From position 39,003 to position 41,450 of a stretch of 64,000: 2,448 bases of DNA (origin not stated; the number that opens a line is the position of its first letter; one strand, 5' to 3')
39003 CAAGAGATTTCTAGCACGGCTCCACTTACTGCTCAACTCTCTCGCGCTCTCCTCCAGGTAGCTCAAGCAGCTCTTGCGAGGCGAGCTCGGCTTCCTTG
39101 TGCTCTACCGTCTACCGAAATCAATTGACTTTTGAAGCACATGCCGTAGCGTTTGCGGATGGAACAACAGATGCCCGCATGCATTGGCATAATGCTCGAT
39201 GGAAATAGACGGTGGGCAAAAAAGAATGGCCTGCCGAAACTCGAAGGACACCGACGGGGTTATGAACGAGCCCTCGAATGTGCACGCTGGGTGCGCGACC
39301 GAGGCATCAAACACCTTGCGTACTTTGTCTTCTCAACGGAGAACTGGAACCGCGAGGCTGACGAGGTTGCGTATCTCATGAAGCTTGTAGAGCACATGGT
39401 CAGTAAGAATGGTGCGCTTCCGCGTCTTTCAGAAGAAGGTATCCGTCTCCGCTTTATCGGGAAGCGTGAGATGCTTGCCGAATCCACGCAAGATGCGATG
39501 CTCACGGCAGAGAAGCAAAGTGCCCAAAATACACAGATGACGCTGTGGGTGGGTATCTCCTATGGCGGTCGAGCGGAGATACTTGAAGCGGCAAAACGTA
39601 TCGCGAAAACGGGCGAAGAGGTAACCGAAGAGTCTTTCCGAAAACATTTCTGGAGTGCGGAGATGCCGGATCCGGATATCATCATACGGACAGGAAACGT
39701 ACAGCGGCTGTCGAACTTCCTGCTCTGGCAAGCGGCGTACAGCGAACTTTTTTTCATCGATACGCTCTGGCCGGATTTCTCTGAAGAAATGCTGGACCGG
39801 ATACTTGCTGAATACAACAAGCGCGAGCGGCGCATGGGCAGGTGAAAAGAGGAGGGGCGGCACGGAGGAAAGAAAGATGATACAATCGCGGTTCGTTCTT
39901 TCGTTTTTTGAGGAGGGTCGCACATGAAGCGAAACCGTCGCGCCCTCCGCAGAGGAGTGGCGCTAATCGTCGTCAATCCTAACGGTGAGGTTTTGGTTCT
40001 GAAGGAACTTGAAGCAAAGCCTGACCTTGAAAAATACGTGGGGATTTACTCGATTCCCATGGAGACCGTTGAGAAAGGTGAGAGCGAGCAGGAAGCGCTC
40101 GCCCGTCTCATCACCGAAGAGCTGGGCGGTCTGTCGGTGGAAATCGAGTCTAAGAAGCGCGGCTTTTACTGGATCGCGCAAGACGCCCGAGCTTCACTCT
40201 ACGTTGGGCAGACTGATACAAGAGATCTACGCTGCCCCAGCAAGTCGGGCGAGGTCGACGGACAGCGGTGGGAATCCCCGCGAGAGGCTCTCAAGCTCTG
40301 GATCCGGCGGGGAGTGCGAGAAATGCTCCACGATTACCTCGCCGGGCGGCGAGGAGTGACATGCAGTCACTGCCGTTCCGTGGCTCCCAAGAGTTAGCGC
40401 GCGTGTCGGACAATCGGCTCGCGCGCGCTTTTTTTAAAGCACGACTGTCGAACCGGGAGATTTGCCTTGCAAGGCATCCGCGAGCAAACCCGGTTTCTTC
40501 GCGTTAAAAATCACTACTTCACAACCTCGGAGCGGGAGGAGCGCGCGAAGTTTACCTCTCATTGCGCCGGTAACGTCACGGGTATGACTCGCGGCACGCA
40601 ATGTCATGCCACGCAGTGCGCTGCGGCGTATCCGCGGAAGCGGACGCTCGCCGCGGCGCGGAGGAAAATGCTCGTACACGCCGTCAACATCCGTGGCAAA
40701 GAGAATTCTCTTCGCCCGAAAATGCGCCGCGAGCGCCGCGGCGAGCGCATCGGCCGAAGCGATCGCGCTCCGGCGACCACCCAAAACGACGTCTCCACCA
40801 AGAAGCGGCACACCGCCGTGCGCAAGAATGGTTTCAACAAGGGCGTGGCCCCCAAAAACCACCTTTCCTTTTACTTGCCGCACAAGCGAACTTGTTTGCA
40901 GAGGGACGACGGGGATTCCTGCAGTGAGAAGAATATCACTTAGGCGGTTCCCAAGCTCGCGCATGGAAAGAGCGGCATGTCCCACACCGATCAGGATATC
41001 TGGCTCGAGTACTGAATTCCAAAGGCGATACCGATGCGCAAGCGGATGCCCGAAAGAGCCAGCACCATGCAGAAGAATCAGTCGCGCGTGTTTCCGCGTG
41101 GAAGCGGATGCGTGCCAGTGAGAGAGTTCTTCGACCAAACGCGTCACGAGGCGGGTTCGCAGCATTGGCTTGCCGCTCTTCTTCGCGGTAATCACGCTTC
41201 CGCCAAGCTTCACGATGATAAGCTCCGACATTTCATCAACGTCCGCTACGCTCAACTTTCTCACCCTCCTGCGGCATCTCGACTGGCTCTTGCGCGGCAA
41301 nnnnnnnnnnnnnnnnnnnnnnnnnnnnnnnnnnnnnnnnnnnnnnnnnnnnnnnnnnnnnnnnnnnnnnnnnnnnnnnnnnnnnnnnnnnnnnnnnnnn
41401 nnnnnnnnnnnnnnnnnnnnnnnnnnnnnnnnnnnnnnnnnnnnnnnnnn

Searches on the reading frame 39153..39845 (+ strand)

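Call 47: search_protein_families(library=pfam, proteins=[window:39153-39845:+], max_evalue=0.00001)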
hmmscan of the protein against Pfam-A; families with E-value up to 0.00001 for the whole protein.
window:39153-39845:+ (230 aa): 1 family
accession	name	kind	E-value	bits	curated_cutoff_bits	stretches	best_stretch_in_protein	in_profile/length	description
PF01255.24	Prenyltransf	-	2.5e-76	256.5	27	1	15-229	2-219/219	Putative undecaprenyl diphosphate synthase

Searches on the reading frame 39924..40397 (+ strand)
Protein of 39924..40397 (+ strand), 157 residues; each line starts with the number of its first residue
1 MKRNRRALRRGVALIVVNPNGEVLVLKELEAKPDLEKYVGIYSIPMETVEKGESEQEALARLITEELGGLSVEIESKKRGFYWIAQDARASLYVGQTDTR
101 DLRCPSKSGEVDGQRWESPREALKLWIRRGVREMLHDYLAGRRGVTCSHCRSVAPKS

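Call 26: search_protein_families(library=pfam, proteins=[window:39924-40397:+], max_evalue=0.001)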
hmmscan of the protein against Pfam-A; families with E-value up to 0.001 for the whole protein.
window:39924-40397:+ (157 aa): 1 family
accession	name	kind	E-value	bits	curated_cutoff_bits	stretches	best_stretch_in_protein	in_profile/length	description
PF00293.34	NUDIX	-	2e-10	41.2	21.1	1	8-137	2-133/134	NUDIX domain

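Call 51: search_protein_families(library=ncbifam, proteins=[window:39924-40397:+], max_evalue=0.01)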
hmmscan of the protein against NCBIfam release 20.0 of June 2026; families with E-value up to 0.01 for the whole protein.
window:39924-40397:+ (157 aa): 6 families
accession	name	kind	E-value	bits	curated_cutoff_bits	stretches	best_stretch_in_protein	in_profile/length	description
NF001938.0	PRK00714.1-5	equivalog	3.3e-06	26.6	116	1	3-87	7-90/172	RNA pyrophosphohydrolase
NF041652.1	Nud_hyd_Dein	equivalog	5.2e-06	26.8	200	1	9-73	13-75/152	Nudix hydrolase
NF006530.0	PRK08999.1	equivalog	0.00033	19.8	245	1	13-68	10-61/315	Nudix family hydrolase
NF001936.0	PRK00714.1-3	equivalog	0.0004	20.3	118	1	6-77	4-72/155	RNA pyrophosphohydrolase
NF007834.0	PRK10546.1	equivalog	0.00085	19.1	156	1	18-142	12-129/135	pyrimidine (deoxy)nucleoside triphosphate diphosphatase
NF011963.0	PRK15434.1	subfamily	0.0057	16.4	146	1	12-86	20-86/159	GDP-mannose mannosyl hydrolase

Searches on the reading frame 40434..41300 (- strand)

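Call 47: search_protein_families(library=pfam, proteins=[window:40434-41300:-], max_evalue=0.00001)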
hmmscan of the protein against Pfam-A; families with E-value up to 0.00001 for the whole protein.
window:40434-41300:- (288 aa): 1 family
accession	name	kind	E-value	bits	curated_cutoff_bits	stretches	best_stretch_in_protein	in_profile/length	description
PF00696.33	AA_kinase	-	2.3e-28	100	24.9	1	27-266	2-234/234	Amino acid kinase family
